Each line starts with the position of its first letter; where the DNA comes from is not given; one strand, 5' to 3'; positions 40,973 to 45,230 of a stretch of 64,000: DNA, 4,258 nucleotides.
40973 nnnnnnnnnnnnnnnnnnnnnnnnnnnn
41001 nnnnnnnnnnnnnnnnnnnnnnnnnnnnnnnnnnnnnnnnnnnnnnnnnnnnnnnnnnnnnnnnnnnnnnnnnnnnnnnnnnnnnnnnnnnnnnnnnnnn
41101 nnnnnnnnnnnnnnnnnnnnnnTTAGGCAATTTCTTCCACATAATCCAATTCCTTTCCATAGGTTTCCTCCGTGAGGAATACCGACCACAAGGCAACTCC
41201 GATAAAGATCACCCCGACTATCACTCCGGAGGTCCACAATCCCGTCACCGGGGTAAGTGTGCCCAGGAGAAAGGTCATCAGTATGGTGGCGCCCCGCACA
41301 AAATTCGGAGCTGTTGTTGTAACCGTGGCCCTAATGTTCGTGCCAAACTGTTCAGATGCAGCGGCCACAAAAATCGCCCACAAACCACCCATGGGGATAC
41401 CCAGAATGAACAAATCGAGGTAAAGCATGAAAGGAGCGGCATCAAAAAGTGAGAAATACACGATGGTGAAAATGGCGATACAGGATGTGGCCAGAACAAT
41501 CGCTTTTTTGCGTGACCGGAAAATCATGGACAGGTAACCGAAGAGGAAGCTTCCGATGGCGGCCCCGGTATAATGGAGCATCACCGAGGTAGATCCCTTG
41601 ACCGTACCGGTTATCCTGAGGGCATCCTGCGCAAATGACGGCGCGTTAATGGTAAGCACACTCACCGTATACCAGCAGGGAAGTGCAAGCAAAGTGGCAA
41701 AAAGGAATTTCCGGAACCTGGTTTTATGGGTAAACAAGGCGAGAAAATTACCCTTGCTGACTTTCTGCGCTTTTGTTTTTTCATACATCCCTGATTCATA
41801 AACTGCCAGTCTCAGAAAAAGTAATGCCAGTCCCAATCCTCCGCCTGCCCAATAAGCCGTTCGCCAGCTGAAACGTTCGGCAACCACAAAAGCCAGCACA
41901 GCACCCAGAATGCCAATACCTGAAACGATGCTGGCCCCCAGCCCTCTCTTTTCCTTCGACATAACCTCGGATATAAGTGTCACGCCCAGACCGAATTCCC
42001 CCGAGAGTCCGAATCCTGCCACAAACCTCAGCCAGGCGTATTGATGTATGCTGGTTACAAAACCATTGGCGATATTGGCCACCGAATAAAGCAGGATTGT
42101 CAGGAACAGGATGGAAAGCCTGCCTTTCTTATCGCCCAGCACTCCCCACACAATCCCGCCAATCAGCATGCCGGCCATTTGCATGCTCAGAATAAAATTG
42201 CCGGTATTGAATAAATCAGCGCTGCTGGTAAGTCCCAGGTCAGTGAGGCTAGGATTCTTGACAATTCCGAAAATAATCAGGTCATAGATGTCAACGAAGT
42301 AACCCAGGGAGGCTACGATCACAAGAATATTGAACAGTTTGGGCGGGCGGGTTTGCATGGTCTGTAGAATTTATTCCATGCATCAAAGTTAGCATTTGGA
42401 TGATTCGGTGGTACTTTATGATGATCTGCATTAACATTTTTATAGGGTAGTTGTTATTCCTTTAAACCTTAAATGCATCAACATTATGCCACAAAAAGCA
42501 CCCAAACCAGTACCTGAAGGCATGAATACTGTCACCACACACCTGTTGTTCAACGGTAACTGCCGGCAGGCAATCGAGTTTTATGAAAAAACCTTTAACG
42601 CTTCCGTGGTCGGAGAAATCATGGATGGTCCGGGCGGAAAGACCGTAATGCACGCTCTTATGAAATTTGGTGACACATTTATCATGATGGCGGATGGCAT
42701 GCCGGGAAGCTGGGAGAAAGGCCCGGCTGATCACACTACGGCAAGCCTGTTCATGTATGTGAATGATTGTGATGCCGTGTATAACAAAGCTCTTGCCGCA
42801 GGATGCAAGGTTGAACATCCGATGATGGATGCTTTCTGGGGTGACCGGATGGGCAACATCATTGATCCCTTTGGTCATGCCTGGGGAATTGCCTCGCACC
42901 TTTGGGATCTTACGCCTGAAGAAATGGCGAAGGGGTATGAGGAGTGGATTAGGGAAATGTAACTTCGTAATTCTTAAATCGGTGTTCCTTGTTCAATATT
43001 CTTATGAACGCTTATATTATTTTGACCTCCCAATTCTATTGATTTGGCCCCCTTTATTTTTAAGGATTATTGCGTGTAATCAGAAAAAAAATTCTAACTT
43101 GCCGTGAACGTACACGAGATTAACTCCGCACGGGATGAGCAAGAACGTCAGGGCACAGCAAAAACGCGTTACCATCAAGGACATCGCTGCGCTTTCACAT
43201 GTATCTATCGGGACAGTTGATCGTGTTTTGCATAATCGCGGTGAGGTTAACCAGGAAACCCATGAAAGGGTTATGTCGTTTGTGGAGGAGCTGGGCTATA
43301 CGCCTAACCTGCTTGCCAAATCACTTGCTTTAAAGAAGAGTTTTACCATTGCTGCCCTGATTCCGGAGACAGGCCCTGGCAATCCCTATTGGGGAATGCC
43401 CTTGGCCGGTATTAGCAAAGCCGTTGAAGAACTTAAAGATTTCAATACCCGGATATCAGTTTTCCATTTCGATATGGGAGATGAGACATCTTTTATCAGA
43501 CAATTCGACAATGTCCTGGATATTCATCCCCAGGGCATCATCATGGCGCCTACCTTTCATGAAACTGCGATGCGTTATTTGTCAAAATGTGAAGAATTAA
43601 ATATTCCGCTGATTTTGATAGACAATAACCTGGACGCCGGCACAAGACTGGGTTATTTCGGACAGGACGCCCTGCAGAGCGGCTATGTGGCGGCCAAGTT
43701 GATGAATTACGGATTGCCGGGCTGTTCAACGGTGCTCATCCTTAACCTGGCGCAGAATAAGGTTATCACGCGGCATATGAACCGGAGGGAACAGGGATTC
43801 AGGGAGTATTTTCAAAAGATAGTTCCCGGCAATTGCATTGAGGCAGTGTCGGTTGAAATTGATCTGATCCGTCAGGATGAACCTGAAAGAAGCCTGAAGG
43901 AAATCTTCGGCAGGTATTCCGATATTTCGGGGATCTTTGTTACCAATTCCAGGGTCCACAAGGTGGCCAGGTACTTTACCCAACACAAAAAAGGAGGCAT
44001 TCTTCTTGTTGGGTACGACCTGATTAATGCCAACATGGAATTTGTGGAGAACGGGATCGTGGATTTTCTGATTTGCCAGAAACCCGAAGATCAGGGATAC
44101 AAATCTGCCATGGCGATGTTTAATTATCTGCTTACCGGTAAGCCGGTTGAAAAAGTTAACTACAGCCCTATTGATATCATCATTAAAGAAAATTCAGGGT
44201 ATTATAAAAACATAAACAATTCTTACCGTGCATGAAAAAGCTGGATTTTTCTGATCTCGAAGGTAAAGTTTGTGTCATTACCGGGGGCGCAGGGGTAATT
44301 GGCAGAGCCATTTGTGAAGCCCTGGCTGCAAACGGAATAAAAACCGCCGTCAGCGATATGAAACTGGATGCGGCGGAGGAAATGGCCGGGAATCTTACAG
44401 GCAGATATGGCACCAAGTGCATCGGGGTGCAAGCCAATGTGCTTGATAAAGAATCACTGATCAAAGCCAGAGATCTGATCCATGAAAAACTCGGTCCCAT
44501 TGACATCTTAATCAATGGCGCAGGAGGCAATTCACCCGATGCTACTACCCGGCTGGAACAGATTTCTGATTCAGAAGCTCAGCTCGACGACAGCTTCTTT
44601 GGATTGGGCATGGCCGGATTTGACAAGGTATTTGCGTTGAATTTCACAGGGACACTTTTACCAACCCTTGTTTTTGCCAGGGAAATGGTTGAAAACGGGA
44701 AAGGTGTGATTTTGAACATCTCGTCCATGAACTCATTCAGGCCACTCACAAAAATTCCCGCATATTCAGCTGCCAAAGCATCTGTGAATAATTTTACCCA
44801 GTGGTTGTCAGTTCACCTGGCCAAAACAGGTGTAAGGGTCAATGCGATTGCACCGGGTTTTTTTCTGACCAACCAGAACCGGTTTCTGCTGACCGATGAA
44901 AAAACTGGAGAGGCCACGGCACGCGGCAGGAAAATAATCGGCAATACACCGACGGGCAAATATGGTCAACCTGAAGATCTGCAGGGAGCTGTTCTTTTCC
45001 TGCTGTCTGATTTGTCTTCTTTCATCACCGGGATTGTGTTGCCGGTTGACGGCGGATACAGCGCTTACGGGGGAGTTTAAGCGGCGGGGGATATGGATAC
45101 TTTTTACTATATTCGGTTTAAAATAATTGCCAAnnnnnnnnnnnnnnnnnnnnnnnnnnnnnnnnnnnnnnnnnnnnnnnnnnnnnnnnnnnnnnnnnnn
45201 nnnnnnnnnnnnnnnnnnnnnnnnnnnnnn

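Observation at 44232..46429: LarA-like (nickel-pincer racemase family) gene embedded in a hexuronate operon that lacks uxuA/uxaA/uxaB in this window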

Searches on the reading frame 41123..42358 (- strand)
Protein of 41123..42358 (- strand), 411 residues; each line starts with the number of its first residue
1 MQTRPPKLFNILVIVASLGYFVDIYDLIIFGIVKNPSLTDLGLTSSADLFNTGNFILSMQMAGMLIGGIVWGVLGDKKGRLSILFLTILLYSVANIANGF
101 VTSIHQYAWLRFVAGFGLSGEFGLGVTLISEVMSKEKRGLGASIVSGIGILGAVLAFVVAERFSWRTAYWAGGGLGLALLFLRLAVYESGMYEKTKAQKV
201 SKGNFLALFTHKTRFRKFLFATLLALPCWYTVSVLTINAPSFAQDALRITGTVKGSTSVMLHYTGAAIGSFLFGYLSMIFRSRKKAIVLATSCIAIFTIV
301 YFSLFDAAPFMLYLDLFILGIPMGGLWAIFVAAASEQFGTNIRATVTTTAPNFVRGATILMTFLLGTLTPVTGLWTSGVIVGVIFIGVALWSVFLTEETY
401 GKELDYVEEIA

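Call 12: search_protein_families(library=pfam, proteins=[window:41123-42358:-])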
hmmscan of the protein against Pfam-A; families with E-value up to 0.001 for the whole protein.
window:41123-42358:- (411 aa): 2 families
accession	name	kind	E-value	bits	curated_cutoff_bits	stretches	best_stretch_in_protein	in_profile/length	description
PF07690.21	MFS_1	-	3.1e-34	118.9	33.4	2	17-348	2-333/347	Major Facilitator Superfamily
PF00083.30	Sugar_tr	-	4.1e-14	52.8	22.3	1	13-195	2-200/452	Sugar (and other) transporter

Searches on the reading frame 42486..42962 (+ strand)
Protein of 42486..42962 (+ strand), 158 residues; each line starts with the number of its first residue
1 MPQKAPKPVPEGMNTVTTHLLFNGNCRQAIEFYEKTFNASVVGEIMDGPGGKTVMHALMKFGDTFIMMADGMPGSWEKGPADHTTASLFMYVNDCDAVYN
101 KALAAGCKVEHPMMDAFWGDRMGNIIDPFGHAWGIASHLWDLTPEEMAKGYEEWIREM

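Call 12: search_protein_families(library=pfam, proteins=[window:42486-42962:+])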
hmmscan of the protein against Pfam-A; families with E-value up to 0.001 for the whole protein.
window:42486-42962:+ (158 aa): 2 families
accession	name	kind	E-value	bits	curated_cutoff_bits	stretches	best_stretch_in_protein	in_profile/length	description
PF00903.31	Glyoxalase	-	5.7e-15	56.2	20.6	1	21-133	7-119/121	Glyoxalase/Bleomycin resistance protein/Dioxygenase superfamily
PF06983.19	3-dmu-9_3-mt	-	0.00012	23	24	1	15-133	2-113/116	3-demethylubiquinone-9 3-methyltransferase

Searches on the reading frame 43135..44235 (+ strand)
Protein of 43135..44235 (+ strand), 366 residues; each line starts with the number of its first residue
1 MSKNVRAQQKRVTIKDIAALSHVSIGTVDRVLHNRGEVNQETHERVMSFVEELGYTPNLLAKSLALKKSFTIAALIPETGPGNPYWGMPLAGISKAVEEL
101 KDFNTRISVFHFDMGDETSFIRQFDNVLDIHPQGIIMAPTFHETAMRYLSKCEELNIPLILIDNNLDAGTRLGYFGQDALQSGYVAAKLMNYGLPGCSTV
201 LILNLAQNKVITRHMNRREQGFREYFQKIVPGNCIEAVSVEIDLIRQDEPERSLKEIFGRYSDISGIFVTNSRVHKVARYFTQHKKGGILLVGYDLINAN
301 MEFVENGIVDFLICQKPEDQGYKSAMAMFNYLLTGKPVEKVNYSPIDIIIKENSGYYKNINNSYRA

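Call 3: search_protein_families(library=pfam, proteins=[window:43135-44235:+])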
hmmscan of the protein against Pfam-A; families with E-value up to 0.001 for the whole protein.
window:43135-44235:+ (366 aa): 2 families
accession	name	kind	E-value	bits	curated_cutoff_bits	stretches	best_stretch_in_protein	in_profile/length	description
PF13407.12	Peripla_BP_4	-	8e-35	121.1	35.1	1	81-336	8-257/258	Periplasmic binding protein domain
PF00356.27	LacI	-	1.2e-15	57.4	27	1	13-58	1-46/46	Bacterial regulatory proteins, lacI family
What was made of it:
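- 43135..44235 (+): LacI-family regulator, probable repressor of the cluster. Its stop overlaps the SDR start by 4 nt. Pfam LacI plus Peripla_BP_4 (call 3).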

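Call 4: search_protein_families(library=ncbifam, proteins=[window:43135-44235:+])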
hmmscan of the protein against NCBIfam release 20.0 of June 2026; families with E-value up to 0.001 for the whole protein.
window:43135-44235:+ (366 aa): 19 families
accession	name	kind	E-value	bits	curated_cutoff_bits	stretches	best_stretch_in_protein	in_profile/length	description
NF047341.1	lactose_RbsR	equivalog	3.7e-23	82.4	382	1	10-228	1-207/331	ribose utilization transcriptional repressor RbsR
NF052440.1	TransRegGNTRPSEAE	equivalog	5.5e-21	75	400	1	9-228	3-207/333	HTH-type transcriptional regulator GntR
NF007449.0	PRK10014.1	subfamily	3.6e-17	62.4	310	1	8-162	3-150/342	Mal regulon transcriptional regulator MalI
NF051853.1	TransRegUriRCory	equivalog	2.4e-14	53.2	550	1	13-175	2-155/327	transcriptional regulator UriR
NF047913.1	TransRegIdnR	equivalog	3.3e-14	52.9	500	1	8-162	2-148/331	DNA-binding transcriptional regulator IdnR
TIGR02417.1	fruct_sucro_rep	subfamily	1.6e-13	50.6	389.55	1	13-229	1-207/327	D-fructose-responsive transcription factor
TIGR01481.1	ccpA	equivalog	3.3e-13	49.8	442.35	1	11-136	2-121/330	catabolite control protein A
NF007706.0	PRK10401.1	equivalog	1.4e-12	47.6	555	1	12-76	2-66/346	HTH-type transcriptional regulator GalS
NF007075.0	PRK09526.1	subfamily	6.4e-12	45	340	1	8-73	2-67/358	LacI family DNA-binding transcriptional regulator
NF007743.0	PRK10423.1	equivalog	1.7e-11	43.8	531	1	13-166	3-149/330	ribose operon transcriptional repressor RbsR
NF008269.0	PRK11041.1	equivalog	2.5e-11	43.2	436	1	7-99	5-95/342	DNA-binding transcriptional regulator CytR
NF007979.0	PRK10703.1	equivalog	8.2e-11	41.6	501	1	13-193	3-177/341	HTH-type transcriptional repressor PurR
TIGR02405.1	trehalos_R_Ecol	equivalog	6.9e-10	38.8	357.35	1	11-74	1-64/311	trehalose operon repressor TreR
NF008002.0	PRK10727.1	equivalog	1.2e-08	34.5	557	1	13-99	3-83/341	HTH-type transcriptional regulator GalR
NF008452.0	PRK11303.1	equivalog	2.1e-08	33.8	385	1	13-227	2-206/332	catabolite repressor/activator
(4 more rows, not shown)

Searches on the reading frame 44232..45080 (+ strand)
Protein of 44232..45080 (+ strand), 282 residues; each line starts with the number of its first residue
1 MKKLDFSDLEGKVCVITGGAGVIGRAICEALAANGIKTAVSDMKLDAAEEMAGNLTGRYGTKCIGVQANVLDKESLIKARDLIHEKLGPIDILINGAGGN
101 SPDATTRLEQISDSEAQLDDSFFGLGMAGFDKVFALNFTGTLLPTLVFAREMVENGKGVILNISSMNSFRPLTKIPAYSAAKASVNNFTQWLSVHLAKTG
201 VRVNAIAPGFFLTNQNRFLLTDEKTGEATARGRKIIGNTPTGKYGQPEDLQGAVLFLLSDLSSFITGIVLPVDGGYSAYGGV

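Call 3: search_protein_families(library=pfam, proteins=[window:44232-45080:+])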
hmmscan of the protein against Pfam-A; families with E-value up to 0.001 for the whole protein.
window:44232-45080:+ (282 aa): 5 families
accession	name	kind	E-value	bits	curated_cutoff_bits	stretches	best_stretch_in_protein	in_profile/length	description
PF00106.31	adh_short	-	5e-44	150.6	26.6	1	12-219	1-190/195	short chain dehydrogenase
PF13561.12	adh_short_C2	-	8.1e-43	147.1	27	1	23-277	8-236/236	Enoyl-(Acyl carrier protein) reductase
PF08659.16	KR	-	6.4e-06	26.6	22.6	1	15-100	4-92/180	KR domain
PF01370.27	Epimerase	-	3.7e-05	23.7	20.9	1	15-79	2-59/240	NAD dependent epimerase/dehydratase family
PF23441.1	SDR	-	0.00045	20.1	27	1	168-275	153-254/258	SDR-like rossmann domain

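Call 4: search_protein_families(library=ncbifam, proteins=[window:44232-45080:+])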
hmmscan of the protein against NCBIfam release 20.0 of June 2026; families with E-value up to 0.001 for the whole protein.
window:44232-45080:+ (282 aa): 224 families (the best 25 are shown)
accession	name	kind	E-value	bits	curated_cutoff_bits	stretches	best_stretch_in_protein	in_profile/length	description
NF006132.0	PRK08277.1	subfamily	1.1e-110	369.4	281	1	7-282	6-280/280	D-mannonate oxidoreductase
NF005559.1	PRK07231.1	subfamily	9.3e-54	182.5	215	1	9-277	2-248/249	glucose 1-dehydrogenase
NF006070.0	PRK08213.1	subfamily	2.2e-45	155.2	279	1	6-278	7-258/259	gluconate 5-dehydrogenase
NF005067.0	PRK06484.1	equivalog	1.8e-44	152.2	713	1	10-281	8-256/524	short chain dehydrogenase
NF004791.0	PRK06138.1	equivalog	2.2e-44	151.6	312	1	8-278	2-251/252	SDR family oxidoreductase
NF004198.0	PRK05653.1-3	equivalog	3.1e-44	151.3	296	1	9-276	5-246/248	3-oxoacyl-ACP reductase FabG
NF005853.0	PRK07774.1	equivalog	5.7e-44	150.4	303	1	8-276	3-246/250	SDR family oxidoreductase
NF005390.0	PRK06935.1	equivalog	2.5e-43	148.3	369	1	4-277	8-256/258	2-dehydro-3-deoxy-D-gluconate 5-dehydrogenase KduD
TIGR01832.1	kduD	equivalog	3.1e-43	148.1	338.85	1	8-277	2-246/248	2-dehydro-3-deoxy-D-gluconate 5-dehydrogenase KduD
NF009466.0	PRK12826.1-2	subfamily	6.1e-43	147.1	222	1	12-276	4-244/248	3-oxoacyl-ACP reductase FabG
NF004773.0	PRK06113.1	equivalog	6.6e-41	140.5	367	1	3-275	3-249/255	7-alpha-hydroxysteroid dehydrogenase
NF005488.0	PRK07097.1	equivalog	7.8e-41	139.9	369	1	7-281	6-262/266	gluconate 5-dehydrogenase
TIGR01830.1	3oxo_ACP_reduc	equivalog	2.2e-40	138.9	297.75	1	15-275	2-237/239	3-oxoacyl-[acyl-carrier-protein] reductase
NF004818.0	PRK06172.1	equivalog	2.7e-40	138.3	336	1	8-278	4-252/253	SDR family oxidoreductase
TIGR03206.1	benzo_BadH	equivalog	7.4e-40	136.9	431.2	1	9-276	1-248/250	2-hydroxycyclohexanecarboxyl-CoA dehydrogenase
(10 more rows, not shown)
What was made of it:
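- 44232..45080 (+): UxuB-type short-chain dehydrogenase (fructuronate reductase / D-mannonate oxidoreductase). NCBIfam NF006132, 369 bits against a cut-off of 281 (call 4).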
